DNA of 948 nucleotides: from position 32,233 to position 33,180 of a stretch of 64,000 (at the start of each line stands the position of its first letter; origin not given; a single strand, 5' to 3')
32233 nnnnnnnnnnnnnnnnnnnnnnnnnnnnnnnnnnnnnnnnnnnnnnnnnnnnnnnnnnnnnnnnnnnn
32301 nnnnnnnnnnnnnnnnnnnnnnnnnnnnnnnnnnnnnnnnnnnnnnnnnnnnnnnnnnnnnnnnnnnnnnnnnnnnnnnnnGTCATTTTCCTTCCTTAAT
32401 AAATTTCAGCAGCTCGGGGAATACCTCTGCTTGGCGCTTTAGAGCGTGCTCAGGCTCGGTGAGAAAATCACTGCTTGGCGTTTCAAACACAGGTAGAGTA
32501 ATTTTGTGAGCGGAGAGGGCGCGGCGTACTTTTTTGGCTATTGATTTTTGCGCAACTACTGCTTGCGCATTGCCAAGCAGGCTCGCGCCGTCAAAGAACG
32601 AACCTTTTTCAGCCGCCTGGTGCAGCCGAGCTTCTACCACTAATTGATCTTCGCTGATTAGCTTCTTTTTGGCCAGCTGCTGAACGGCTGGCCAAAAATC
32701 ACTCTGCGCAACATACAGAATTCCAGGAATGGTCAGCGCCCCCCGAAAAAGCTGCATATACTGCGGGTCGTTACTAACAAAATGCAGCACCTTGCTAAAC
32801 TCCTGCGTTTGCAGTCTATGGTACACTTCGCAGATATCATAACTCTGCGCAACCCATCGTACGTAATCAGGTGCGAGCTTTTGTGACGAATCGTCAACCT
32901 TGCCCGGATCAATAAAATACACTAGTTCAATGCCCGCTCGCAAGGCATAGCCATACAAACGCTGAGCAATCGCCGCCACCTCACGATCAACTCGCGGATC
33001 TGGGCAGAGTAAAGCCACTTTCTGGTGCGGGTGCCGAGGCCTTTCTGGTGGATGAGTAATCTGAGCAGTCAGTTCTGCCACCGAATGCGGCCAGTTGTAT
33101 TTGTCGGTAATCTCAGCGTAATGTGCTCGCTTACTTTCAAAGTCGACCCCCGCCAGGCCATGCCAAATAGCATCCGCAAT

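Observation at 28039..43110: ABC-transporter-dependent homopolymer glycan locus with paired FkbM methyltransferases and a GDP-6-deoxyhexose branch (CPA/O9a-like logic)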

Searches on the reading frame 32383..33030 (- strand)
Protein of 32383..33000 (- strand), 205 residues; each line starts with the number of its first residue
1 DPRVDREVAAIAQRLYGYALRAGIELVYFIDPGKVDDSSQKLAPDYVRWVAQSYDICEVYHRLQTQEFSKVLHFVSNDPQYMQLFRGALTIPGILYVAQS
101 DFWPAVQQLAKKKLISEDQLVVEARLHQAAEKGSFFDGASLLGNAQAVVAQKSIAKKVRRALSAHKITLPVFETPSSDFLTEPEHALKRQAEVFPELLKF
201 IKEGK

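Call 19: search_protein_families(library=pfam, proteins=[window:32383-33000:-], max_evalue=5)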
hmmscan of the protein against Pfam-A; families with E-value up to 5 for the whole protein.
window:32383-33000:- (205 aa): 1 family
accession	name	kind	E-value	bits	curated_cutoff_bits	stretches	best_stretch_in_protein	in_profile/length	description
PF06757.18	Ins_allergen_rp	-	0.077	13.3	23.2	1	46-86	121-161/174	Insect allergen related repeat, nitrile-specifier detoxification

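Call 71: predict_structure(alignment_id=A3)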
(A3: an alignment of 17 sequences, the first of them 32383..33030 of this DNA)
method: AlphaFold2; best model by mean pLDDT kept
length: 215 residues; sequences in the alignment: 17
mean_pLDDT: 94.2   pTM: 0.90
mean pLDDT of the five models: 94.2, 94.2, 93.1, 92.9, 92.7
residues with pLDDT >= 90: 191; 70-90: 19; 50-70: 5; < 50: 0
segments of 3 or more residues with pLDDT < 50: none
pLDDT, mean of each block of 10 residues (from residue 1): 93 88 95 97 75 87 97 97 96 96 97 96 96 97 96 98 98 97 95 95 97 87
secondary structure, 60 per line:
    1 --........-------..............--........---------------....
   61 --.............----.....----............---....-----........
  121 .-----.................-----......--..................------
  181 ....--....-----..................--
elements in order: E3-10 H18-31 E34-41 H57-60 E63-65 H66-75 E80-84 H89-100 E104-107 H113-121 H127-143 H149-154 E157-161 H162-174 E181-184 H187-190 H196-213

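Call 74: fold_search(model_id=the predicted structure, library=pdb)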
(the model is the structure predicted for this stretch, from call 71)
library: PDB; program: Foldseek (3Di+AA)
matches with E <= 10: 1339; with E <= 0.001: 0
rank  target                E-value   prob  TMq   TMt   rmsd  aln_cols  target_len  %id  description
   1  8pin_B                5.6e-03  0.82  0.34  0.20  12.9       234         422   10  Crystal structure of Ser33 (released 2025-01-15)
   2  7qsg_A                6.8e-03  0.97  0.41  0.25   8.7       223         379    8  Methylmannose polysaccharide mannosyltransferase from M. hassiacum (released 2023-01-25)
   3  6ldq_C                1.1e-02  0.54  0.28  0.31  11.7       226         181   14  Sucrose-phosphate synthase (tll1590)_27_220_406_426_from Thermosynechococcus elongatus (twinned) (released 2020-05-27)
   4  7xx4_A                1.1e-02  0.85  0.40  0.24  11.2       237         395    9  designed glycosyltransferase (released 2023-06-14)
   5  1c14_A                1.3e-02  0.51  0.31  0.27  13.7       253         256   12  CRYSTAL STRUCTURE OF E COLI ENOYL REDUCTASE-NAD+-TRICLOSAN COMPLEX (released 2000-07-20)
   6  3fro_A                1.6e-02  0.90  0.44  0.25   7.8       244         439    9  Crystal structure of Pyrococcus abyssi glycogen synthase with open and closed conformations (released 2010-01-12)
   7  3o74_B                1.8e-02  0.33  0.25  0.22  15.1       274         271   14  Crystal structure of Cra transcriptional dual regulator from Pseudomonas putida (released 2011-01-12)
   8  2vch                  1.8e-02  0.25  0.21  0.12  15.0       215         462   12  Characterization and engineering of the bifunctional N- and O- glucosyltransferase involved in xenobiotic metabolism in  (released 2007-10-09)
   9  3qi7_A                1.9e-02  0.20  0.21  0.14  17.3       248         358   13  Crystal structure of a Putative transcriptional regulator (YP_001089212.1) from Clostridium difficile 630 at 1.86 A re (released 2011-03-23)
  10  1d9e_A                2.1e-02  0.41  0.30  0.27  10.7       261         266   13  STRUCTURE OF E. COLI KDO8P SYNTHASE (released 2000-05-10)
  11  3c48_A                2.3e-02  0.91  0.45  0.27   6.4       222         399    8  Structure of the retaining glycosyltransferase MshA: The first step in mycothiol biosynthesis. Organism: Corynebacteri (released 2008-03-25)
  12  5deo_A                2.3e-02  0.23  0.26  0.28  11.1       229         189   12  Mycobacterium abscessus NadD in complex with nicotinic acid adenine dinucleotide (released 2016-08-24)
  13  8b5q_B                2.4e-02  0.57  0.32  0.20  18.1       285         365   10  Crystal Structure of P. aeruginosa WaaG in complex with UMP (released 2023-10-04)
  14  3p9r_A                2.4e-02  0.47  0.27  0.11   9.9       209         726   11  Structure of I274G variant of E. coli KatE (released 2010-12-22)
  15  5its_D                2.4e-02  0.33  0.25  0.26   9.9       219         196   12  Crystal structure of LOG from Corynebacterium glutamicum (released 2016-08-24)
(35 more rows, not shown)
